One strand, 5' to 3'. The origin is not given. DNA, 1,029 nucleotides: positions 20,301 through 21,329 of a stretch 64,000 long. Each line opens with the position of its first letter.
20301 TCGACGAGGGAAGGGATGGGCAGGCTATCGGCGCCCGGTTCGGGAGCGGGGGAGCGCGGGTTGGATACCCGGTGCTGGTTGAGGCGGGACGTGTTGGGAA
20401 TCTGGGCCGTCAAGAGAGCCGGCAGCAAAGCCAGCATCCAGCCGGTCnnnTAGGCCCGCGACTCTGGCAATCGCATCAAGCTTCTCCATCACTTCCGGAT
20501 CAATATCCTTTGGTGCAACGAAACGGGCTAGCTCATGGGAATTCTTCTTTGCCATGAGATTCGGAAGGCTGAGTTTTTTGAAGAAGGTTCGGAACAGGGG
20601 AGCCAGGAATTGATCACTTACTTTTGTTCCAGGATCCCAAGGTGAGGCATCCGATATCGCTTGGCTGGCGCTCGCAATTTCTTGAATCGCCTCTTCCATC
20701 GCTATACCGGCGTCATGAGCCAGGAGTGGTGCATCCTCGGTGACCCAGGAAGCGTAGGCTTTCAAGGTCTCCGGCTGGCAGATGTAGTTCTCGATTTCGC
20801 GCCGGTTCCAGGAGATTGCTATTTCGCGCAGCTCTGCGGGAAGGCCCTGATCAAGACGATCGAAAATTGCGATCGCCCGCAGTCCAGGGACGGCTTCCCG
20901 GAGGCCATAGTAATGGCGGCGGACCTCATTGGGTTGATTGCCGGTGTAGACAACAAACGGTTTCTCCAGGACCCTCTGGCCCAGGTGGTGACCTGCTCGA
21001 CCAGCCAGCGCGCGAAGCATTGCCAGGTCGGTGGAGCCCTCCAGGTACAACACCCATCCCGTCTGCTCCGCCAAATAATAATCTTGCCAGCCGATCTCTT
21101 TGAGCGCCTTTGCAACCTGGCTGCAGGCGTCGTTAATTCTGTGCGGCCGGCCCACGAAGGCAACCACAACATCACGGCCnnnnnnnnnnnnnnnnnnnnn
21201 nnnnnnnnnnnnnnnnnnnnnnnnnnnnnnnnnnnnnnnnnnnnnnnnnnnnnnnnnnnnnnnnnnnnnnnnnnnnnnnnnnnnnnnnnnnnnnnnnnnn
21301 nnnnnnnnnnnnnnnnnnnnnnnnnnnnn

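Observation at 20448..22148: Isolated, AT-richer ABC-ATPase fused to a Toprim/DUF4435-like tail: a fused PARIS/OLD-type defence candidate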

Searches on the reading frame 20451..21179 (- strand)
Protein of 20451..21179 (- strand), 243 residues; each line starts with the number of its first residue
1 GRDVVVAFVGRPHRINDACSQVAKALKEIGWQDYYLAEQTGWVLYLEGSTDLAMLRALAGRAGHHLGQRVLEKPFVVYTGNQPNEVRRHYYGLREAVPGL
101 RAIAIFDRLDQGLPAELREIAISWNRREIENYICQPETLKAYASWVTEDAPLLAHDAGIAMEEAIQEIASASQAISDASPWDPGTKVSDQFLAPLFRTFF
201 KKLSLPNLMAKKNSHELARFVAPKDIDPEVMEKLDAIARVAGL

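Call 6: search_protein_families(library=pfam, proteins=[window:20451-21179:-], max_evalue=10)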
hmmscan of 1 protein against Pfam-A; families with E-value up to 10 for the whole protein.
seq(243 aa): 0 families

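Call 7: search_protein_families(library=padloc, proteins=[window:20451-21179:-], max_evalue=10)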
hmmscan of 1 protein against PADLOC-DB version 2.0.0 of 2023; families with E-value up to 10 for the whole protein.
seq(243 aa): 1 family
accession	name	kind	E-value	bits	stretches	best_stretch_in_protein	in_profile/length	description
PDLC02981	AriAB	-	0.06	10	1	100-141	488-529/694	-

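Call 28: search_protein_representatives(protein=window:20451-21161:-)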
Query: 237 residues. Proteins with E-value up to 0.001 (for the whole library): 701; up to 1e-10: 378; up to 1e-30: 116. The best 150 are listed.
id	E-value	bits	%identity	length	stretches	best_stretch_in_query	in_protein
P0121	1.3e-68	247.6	54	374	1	1-235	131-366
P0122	2.6e-68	246.6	54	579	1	1-235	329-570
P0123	5.7e-59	216.1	51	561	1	1-235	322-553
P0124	8.9e-58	212.2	49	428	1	1-235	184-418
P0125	3.7e-57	210.1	51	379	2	1-145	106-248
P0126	1.3e-56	208.4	52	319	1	30-235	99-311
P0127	3.9e-56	206.8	50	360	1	1-234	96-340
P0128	1.3e-55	205.1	47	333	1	1-235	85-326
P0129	1.4e-55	205.0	48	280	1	2-235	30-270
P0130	7.3e-54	199.4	45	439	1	1-235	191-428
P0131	2.3e-53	197.7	47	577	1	1-235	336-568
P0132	7.9e-53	196.0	46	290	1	1-235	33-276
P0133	1.9e-52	194.7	49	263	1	1-234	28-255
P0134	2.8e-52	194.2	50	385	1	5-235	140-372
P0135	2.9e-52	194.1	47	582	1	1-235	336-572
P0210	1.4e-34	136.3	36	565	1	2-235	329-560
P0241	5.0e-30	121.4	35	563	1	1-235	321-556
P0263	2.0e-26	109.6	35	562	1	1-233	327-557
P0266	3.5e-26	108.8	34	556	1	1-231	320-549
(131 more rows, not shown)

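Call 36: search_solved_structures(query=A3, max_evalue=10, show_alignments=3)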
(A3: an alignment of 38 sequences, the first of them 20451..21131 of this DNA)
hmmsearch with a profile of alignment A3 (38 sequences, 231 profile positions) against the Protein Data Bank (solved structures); distinct sequences matched with E-value up to 10: 0.

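Call 37: search_protein_families(library=padloc, alignment_id=A3, max_evalue=1)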
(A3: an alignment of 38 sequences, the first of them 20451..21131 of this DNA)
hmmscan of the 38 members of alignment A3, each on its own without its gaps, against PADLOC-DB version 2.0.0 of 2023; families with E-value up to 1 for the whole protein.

A. member 1, window:20451-21131:- (227 aa): 1 family
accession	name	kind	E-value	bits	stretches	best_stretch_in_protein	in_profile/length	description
PDLC02981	AriAB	-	0.053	10.2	1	84-125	488-529/694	-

B. families by the number of members that match (of 38 scanned): 9 families
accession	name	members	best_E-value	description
PDLC02981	AriAB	13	0.00035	-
PDLC02983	AriB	2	0.016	-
PDLC00171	HamA1|HamA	1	0.00011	DUF1837 domain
PDLC00062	GajA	1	0.0011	AAA ATPase domain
PDLC01438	Csa3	1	0.0048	"CAS-I,CAS-II,CAS-III,CAS-IV,CAS-V,CAS-VI; associated_signaling"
PDLC02370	PycC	1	0.014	-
PDLC03423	REase_II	1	0.015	Type II restriction enzyme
PDLC01042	Csx21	1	0.021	Type III-D associated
PDLC02965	RT-Toprim_I-C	1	0.027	single gene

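Call 42: predict_structure(alignment_id=A3)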
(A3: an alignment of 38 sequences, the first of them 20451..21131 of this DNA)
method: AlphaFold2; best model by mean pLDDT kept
length: 227 residues; sequences in the alignment: 38
mean_pLDDT: 96.3   pTM: 0.91
mean pLDDT of the five models: 96.3, 96.1, 96.0, 95.9, 95.8
residues with pLDDT >= 90: 214; 70-90: 13; 50-70: 0; < 50: 0
segments of 3 or more residues with pLDDT < 50: none
pLDDT, mean of each block of 10 residues (from residue 1): 83 96 98 98 98 98 97 96 98 97 98 98 98 93 98 96 95 97 97 95 98 98 95
secondary structure, 60 per line:
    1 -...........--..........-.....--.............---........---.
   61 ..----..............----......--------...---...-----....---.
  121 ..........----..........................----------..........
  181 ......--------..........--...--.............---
elements in order: H2-12 H15-24 E26-30 H33-45 H49-56 E60-62 H67-80 E85-90 E105-107 H113-116 H120-130 H135-160 H171-186 H195-204 H212-224

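Call 46: fold_search(model_id=the predicted structure, library=pdb)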
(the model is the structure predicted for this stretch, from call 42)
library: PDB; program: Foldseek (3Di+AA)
matches with E <= 10: 178; with E <= 0.001: 0
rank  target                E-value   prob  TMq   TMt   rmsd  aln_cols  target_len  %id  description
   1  6njx                  2.7e-02  0.92  0.33  0.36   9.7       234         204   13  C-terminal region of the Xanthomonas campestris pv. campestris OLD protein phased with mercury (released 2019-08-07)
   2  6njw                  3.1e-02  0.92  0.35  0.37   9.0       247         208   14  C-terminal region of the Xanthomonas campestris pv. campestris OLD protein phased with platinum (released 2019-08-07)
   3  6nk8_A                4.5e-02  0.98  0.44  0.48   7.0       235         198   10  C-terminal region of the Burkholderia pseudomallei OLD protein (released 2019-08-07)
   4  8ux9_A                4.5e-02  0.80  0.31  0.25  13.6       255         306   12  Asymmetric unit of the PARIS Immune Complex at 3.2 Angstrom Resolution (released 2024-09-18)
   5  6njv                  6.0e-02  0.80  0.32  0.35   9.0       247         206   14  C-terminal region of the Xanthomonas campestris pv. campestris OLD protein phased with iodine (released 2019-08-07)
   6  8v46_D                9.4e-02  0.57  0.31  0.24  16.9       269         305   11  CryoEM structure of AriA-AriB complex (Form I) (released 2024-06-26)
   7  8j4t_A                4.2e-01  0.30  0.31  0.17  17.4       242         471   14  GajA-GajB complex (released 2024-02-21)
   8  2gx6                  4.2e-01  0.21  0.26  0.23  11.1       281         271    9  Rational stabilization of E. coli ribose binding protein (released 2007-03-20)
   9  4l75_D                7.3e-01  0.44  0.22  0.22   8.5       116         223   18  Ca2+-bound D184N mutant MthK RCK domain at 2.4 Angstrom (released 2013-10-23)
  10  4l76_A                7.6e-01  0.23  0.18  0.18   9.4       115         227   17  Ca2+-bound E212Q mutant MthK RCK domain (released 2013-10-23)
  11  3rbx_C                8.9e-01  0.20  0.18  0.18   9.8       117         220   17  MthK RCK domain D184N mutant, Ca2+-bound (released 2011-10-12)
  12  8jq9_A                1.1e+00  0.16  0.31  0.17  17.6       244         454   14  Structure of Gabija GajA (released 2024-02-28)
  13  3rbx_A                1.1e+00  0.16  0.18  0.18   9.8       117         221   17  MthK RCK domain D184N mutant, Ca2+-bound (released 2011-10-12)
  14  5wp0_A                1.1e+00  0.09  0.24  0.22  21.2       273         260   14  Crystal structure of NAD synthetase NadE from Vibrio fischeri (released 2017-08-16)
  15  9otl_D                1.1e+00  0.09  0.25  0.20  16.8       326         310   12  Crystal Structure of Salmonella FraB Deglycase, Crystal Form 1 (released 2025-08-06)
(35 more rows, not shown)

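Call 68: fold_search(model_id=the predicted structure, library=viral)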
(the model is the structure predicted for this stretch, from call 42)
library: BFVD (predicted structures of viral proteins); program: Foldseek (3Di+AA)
matches with E <= 10: 66; with E <= 0.001: 0
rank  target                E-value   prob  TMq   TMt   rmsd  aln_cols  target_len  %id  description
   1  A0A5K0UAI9            1.1e+00  0.11  0.27  0.17  15.6       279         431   11  Uncharacterized protein [Yasminevirus sp. GU-2018]
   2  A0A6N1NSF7            1.6e+00  0.07  0.22  0.19  12.9       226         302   11  Putative orfan [Tupanvirus soda lake]
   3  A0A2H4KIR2            1.6e+00  0.06  0.20  0.13  16.2       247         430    8  (no name in the UniProt tables at hand)
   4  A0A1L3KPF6            1.7e+00  0.02  0.13  0.08  24.7       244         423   12  Putative nucleoprotein [Hubei myriapoda virus 5]
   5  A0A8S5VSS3            2.1e+00  0.02  0.13  0.10  17.7       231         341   10  (no name in the UniProt tables at hand)
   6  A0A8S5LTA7            2.2e+00  0.13  0.31  0.33  14.2       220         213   14  RloB-like protein [Myoviridae sp. ct25F5]
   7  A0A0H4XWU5            2.3e+00  0.09  0.25  0.19  11.6       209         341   10  Uncharacterized protein [Salmon gill poxvirus]
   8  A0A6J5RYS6            2.3e+00  0.02  0.13  0.05  23.4       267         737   15  Uncharacterized protein [uncultured Caudovirales phage]
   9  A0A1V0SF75            2.5e+00  0.09  0.19  0.11   9.7       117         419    9  DHH family phosphohydrolase [Hokovirus HKV1]
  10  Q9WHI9                2.5e+00  0.08  0.22  0.17  15.8       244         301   10  Uncharacterized protein [Walleye epidermal hyperplasia virus 1]
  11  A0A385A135            2.6e+00  0.04  0.19  0.15  16.3       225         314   10  (no name in the UniProt tables at hand)
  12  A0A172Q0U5            2.7e+00  0.05  0.21  0.22  15.0       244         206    6  DNA recombination-mediator protein A [Acinetobacter phage vB_AbaM_ME3]
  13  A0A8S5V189            2.8e+00  0.04  0.22  0.12  17.9       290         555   13  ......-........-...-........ exonuclease RecJ [Myoviridae sp. ctJ2i1]
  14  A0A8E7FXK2            3.0e+00  0.10  0.23  0.10   6.0       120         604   15  (no name in the UniProt tables at hand)
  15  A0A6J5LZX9            3.0e+00  0.05  0.20  0.22  19.1       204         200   10  Uncharacterized protein [uncultured Caudovirales phage]
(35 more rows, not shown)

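Call 75: find_encoding_contigs(protein=P0266, flank=6000, max_places=3)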
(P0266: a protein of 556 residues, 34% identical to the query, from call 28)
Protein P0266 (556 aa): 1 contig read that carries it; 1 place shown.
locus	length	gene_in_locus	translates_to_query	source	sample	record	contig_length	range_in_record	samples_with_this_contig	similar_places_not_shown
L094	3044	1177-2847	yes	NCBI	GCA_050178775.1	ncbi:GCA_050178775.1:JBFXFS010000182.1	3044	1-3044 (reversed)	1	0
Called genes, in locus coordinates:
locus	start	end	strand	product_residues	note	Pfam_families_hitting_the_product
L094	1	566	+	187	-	PF13287:Fn3_assoc (weak), PF13290:CHB_HEX_C_1 (faint)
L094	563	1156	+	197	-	PF12635:DUF3780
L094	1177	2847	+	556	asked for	PF02463:SMC_N (faint), PF13175:AAA_15, PF13476:AAA_23, PF13304:AAA_21, PF13175:AAA_15 (weak)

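Call 77: find_encoding_contigs(protein=P0241, flank=6000, max_places=3)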
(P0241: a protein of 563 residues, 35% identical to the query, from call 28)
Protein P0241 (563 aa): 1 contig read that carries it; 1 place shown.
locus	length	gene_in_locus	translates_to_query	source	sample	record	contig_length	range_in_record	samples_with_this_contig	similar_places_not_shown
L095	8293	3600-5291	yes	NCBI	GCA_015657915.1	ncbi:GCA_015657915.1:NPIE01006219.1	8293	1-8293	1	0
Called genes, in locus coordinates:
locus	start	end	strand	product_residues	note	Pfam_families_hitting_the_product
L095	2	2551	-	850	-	?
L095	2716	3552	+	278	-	PF00753:Lactamase_B, PF13483:Lactamase_B_3 (weak), PF12706:Lactamase_B_2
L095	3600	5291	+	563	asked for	PF02463:SMC_N, PF13175:AAA_15, PF13476:AAA_23, PF13304:AAA_21, PF13175:AAA_15 (weak)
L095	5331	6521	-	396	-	-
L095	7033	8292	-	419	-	?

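Call 78: find_encoding_contigs(protein=P0263, flank=6000, max_places=3)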
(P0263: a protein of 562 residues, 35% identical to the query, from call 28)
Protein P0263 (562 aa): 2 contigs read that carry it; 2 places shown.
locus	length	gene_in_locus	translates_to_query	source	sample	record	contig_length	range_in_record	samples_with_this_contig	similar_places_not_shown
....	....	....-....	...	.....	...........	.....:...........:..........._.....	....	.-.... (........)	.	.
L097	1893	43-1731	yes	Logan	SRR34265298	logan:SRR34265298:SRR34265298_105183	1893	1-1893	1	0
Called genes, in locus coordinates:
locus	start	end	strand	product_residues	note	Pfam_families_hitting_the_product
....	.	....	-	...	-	?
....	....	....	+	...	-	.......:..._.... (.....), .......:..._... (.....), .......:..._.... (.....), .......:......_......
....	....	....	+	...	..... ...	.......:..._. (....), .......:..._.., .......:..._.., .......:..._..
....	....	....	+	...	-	?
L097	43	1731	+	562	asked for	PF02463:SMC_N (weak), PF13175:AAA_15, PF13304:AAA_21, PF13175:AAA_15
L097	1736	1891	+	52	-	?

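Call 79: find_encoding_contigs(protein=P0210, flank=6000, max_places=3)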
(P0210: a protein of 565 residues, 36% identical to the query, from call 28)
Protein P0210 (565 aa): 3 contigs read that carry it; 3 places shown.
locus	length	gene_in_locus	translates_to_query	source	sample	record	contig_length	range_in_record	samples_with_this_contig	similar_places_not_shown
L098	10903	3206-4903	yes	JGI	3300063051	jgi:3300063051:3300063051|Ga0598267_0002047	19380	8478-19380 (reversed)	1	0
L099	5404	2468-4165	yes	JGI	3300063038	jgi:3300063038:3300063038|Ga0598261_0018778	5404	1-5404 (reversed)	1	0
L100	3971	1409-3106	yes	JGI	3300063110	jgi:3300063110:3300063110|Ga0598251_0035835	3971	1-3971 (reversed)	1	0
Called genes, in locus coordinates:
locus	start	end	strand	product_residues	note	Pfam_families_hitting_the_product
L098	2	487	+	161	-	?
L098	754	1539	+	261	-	PF01734:Patatin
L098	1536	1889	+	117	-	PF03091:CutA1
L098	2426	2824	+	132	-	PF13366:PDDEXK_3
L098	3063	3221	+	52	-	-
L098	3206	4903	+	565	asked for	PF02463:SMC_N, PF13175:AAA_15, PF13476:AAA_23 (weak), PF13304:AAA_21, PF13175:AAA_15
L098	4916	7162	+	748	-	PF01555:N6_N4_Mtase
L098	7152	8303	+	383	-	PF04326:SLFN_AlbA_2, PF13749:HATPase_c_4 (weak)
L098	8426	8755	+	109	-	-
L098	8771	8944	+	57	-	-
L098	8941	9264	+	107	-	PF01909:NTP_transf_2, PF18765:Polbeta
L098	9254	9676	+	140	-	PF05168:HEPN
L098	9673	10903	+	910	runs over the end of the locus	PF04851:ResIII, PF19778:RE_endonuc (faint)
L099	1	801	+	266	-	?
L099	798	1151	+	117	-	PF03091:CutA1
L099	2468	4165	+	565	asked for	PF02463:SMC_N, PF13175:AAA_15, PF13476:AAA_23 (weak), PF13304:AAA_21, PF13175:AAA_15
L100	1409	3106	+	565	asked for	PF02463:SMC_N, PF13175:AAA_15, PF13476:AAA_23 (weak), PF13304:AAA_21, PF13175:AAA_15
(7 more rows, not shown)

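Call 83: search_protein_families(library=phrogs, proteins=[window:20451-21131:-], max_evalue=0.1)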
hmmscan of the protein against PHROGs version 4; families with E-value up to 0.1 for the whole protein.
window:20451-21131:- (227 aa): 0 families
